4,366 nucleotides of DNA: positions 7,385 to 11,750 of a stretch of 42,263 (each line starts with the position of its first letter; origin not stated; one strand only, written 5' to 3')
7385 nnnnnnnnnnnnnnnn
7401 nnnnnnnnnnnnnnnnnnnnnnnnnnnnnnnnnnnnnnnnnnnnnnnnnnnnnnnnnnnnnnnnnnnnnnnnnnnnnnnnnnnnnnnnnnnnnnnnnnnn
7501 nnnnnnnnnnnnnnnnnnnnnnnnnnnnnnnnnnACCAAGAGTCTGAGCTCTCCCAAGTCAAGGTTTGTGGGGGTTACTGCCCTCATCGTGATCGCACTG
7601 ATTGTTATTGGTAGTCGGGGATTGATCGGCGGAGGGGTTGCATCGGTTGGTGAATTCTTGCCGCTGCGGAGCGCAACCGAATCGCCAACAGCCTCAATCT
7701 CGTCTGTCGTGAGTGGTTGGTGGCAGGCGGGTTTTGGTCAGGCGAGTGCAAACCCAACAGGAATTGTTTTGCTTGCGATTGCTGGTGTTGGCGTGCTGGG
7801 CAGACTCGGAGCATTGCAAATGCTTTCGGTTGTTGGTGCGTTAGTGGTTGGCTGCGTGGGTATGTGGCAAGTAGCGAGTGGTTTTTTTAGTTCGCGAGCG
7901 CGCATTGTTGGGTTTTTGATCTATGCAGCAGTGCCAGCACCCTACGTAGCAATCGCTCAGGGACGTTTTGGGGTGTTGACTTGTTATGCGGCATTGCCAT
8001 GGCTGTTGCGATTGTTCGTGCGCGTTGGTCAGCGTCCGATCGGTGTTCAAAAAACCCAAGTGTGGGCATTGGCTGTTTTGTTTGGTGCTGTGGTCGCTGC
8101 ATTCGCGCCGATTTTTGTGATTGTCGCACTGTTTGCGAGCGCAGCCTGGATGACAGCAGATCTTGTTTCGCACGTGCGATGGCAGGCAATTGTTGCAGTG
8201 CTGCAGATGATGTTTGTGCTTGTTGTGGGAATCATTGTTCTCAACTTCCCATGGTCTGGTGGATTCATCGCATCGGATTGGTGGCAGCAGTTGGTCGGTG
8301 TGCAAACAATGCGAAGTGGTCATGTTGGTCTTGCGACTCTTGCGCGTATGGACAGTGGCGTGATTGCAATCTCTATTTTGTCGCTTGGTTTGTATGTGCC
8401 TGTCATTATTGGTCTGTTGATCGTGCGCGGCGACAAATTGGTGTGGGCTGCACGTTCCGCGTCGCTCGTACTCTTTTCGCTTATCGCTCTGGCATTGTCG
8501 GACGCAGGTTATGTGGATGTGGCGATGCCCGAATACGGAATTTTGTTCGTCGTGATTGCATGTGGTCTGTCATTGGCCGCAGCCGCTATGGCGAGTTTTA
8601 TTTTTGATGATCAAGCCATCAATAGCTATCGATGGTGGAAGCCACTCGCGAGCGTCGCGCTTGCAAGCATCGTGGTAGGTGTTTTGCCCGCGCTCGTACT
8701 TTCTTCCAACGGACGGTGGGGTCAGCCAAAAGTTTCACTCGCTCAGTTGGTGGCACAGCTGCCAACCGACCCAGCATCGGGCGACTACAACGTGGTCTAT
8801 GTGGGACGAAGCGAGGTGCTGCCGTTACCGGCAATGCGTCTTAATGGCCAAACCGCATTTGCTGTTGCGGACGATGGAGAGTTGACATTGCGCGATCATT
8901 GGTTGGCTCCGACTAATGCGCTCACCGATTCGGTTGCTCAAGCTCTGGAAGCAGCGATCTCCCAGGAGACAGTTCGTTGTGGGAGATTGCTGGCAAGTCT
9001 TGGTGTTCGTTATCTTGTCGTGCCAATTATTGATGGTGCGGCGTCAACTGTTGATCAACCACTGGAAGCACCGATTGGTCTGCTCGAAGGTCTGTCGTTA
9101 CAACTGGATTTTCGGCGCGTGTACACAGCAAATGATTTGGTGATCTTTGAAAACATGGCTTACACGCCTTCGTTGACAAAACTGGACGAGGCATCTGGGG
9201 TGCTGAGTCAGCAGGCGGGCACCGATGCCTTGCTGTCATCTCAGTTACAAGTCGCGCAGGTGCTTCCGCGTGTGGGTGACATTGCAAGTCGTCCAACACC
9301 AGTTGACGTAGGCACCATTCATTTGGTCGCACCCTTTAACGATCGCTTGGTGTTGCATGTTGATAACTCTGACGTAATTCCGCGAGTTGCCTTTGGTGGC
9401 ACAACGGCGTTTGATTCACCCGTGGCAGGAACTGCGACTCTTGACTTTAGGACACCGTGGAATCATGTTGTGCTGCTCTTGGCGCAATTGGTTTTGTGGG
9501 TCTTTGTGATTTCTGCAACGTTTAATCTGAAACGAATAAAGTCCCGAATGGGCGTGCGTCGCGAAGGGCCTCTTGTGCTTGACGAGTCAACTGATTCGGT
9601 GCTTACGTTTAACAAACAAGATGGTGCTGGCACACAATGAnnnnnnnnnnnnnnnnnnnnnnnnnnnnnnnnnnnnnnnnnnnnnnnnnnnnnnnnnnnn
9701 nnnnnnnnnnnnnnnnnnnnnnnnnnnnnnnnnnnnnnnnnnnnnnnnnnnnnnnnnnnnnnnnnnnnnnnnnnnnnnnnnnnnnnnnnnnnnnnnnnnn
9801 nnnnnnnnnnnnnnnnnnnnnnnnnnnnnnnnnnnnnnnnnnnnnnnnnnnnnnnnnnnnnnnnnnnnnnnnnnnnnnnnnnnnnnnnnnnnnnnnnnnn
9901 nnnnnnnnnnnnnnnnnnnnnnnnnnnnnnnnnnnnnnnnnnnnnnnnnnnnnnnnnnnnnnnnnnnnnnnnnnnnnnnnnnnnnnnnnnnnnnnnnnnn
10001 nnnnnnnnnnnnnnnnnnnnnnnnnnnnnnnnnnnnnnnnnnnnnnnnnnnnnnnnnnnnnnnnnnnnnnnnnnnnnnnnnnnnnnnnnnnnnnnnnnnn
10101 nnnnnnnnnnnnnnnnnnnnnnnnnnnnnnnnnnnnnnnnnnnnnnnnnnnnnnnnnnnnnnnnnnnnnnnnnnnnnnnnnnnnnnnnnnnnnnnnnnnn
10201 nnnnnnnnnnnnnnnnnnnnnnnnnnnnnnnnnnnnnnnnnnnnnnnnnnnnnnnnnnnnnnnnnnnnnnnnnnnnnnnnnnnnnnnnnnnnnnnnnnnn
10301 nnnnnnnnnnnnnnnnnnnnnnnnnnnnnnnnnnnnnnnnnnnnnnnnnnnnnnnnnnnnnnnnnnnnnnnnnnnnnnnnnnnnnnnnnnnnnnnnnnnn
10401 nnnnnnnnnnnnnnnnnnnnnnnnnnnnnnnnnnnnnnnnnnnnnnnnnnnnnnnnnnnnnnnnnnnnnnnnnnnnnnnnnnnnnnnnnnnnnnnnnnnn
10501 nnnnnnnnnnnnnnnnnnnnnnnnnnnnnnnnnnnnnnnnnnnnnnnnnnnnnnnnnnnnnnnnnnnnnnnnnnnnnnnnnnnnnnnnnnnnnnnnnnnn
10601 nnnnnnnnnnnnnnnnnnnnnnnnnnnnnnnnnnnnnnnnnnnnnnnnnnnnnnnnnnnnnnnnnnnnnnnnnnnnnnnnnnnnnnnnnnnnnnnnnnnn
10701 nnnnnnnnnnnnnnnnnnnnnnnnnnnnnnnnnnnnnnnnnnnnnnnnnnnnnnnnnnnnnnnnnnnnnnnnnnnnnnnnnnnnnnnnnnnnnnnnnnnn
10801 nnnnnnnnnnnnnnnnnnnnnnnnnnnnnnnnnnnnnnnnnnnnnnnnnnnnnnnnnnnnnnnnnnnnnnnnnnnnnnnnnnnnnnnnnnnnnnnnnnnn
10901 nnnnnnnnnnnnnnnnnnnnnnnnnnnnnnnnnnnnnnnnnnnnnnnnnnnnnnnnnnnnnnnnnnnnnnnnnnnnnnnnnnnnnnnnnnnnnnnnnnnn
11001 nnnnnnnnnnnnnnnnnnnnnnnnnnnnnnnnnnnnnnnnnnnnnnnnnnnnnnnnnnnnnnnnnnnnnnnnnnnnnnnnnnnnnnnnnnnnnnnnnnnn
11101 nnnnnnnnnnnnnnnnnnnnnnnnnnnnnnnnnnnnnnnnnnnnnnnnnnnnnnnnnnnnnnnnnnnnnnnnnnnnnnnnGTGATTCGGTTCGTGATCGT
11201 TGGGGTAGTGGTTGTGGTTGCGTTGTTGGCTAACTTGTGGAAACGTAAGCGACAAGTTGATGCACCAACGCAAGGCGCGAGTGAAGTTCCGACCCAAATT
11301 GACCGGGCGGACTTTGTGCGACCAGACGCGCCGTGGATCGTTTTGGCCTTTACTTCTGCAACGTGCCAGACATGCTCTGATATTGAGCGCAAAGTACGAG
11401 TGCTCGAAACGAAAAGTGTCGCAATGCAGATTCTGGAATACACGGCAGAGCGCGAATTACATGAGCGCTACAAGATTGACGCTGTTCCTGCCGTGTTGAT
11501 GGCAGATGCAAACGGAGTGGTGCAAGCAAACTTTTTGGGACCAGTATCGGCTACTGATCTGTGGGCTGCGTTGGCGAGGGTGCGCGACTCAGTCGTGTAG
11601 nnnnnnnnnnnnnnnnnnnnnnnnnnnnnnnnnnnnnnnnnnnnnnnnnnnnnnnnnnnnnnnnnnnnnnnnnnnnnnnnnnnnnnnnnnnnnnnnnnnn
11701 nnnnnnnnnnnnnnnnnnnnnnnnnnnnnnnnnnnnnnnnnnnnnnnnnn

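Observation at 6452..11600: Translationally coupled trio of GT2-polytopic fusion, DUF5719-like four-repeat protein and anchored thioredoxin: a candidate synthase-type envelope polysaccharide machine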

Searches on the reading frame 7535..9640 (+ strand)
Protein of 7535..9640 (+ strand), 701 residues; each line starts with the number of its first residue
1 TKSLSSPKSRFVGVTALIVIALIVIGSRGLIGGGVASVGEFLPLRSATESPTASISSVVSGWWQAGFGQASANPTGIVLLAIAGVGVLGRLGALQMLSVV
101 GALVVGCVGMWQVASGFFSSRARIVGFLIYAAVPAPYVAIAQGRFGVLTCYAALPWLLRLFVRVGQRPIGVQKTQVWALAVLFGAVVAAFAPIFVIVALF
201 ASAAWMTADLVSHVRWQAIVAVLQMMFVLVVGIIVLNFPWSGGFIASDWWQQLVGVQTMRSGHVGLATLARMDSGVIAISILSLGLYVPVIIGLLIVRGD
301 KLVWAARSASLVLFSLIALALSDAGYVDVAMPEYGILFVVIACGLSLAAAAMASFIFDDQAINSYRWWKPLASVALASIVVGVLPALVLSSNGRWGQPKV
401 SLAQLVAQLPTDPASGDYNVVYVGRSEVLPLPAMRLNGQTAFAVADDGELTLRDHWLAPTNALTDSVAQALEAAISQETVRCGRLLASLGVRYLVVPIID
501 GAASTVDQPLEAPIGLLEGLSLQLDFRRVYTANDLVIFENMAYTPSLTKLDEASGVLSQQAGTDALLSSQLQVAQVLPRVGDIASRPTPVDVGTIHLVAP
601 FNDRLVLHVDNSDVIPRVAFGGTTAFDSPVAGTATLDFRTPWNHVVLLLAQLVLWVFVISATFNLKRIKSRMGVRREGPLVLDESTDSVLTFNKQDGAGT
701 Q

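Call 66: search_protein_families(library=pfam, proteins=[window:7535-9640:+], max_evalue=10)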
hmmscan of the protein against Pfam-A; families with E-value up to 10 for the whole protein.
window:7535-9640:+ (701 aa): 0 families

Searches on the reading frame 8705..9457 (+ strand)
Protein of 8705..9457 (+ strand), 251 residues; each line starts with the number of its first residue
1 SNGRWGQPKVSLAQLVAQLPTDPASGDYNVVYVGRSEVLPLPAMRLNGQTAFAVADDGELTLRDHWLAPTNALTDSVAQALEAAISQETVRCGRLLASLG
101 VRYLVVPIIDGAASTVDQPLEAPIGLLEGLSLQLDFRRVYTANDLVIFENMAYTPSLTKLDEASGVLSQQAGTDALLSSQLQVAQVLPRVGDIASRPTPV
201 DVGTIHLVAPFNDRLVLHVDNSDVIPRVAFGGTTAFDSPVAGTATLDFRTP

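Call 58: search_protein_families(library=pfam, alignment_id=A7, max_evalue=10)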
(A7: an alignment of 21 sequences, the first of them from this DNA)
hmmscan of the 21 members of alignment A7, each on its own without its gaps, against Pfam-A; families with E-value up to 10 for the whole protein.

A. member 1, seq(251 aa): 0 families

B. families by the number of members that match (of 21 scanned): 6 families
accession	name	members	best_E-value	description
PF07131.17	DUF1382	1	0.023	Protein of unknown function (DUF1382)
PF22485.1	DUF6987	1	0.11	Domain of unknown function (DUF6987)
PF07419.17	PilM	1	0.16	PilM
PF10295.14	DUF2406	1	0.19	Uncharacterised protein (DUF2406)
PF08541.16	ACP_syn_III_C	1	0.22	3-Oxoacyl-[acyl-carrier-protein (ACP)] synthase III C terminal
PF10330.14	Stb3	1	0.26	Putative Sin3 binding protein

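Call 59: search_solved_structures(query=A7, max_evalue=10)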
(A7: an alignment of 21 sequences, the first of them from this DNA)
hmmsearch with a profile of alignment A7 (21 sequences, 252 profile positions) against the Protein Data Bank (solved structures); distinct sequences matched with E-value up to 10: 1.
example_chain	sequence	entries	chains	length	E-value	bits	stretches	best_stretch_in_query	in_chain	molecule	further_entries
6fpa_A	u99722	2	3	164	0.72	12.3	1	189-247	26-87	DARPin 1238_G01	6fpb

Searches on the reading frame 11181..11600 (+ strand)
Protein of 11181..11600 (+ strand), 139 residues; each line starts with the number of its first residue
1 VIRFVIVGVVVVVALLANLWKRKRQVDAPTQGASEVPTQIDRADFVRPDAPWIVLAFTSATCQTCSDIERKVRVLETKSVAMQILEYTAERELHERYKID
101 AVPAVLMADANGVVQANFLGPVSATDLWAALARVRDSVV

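Call 5: search_protein_families(library=pfam, proteins=[window:11181-11600:+], max_evalue=0.01)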
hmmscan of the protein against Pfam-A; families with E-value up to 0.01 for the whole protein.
window:11181-11600:+ (139 aa): 4 families
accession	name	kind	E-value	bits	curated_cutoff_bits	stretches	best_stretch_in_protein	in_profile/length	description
PF13098.12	Thioredoxin_2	-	3.5e-06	27.7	27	1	51-131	6-104/104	Thioredoxin-like domain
PF00085.26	Thioredoxin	-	0.00015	22.1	23.5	1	50-131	18-101/103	Thioredoxin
PF13192.12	Thioredoxin_3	-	0.0025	18.3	24.8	1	59-108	7-56/76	Thioredoxin domain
PF13462.12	Thioredoxin_4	-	0.0033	18.1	23.2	1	48-108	11-69/165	Thioredoxin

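Call 6: search_protein_families(library=ncbifam, proteins=[window:11181-11600:+], max_evalue=0.01)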
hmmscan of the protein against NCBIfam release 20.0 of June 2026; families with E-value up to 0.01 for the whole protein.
window:11181-11600:+ (139 aa): 1 family
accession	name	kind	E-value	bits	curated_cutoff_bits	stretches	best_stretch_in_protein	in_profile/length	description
TIGR02187.2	PDO_seleno_TRX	equivalog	5.9e-05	22.5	185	1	54-111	21-81/209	protein disulfide oxidoreductase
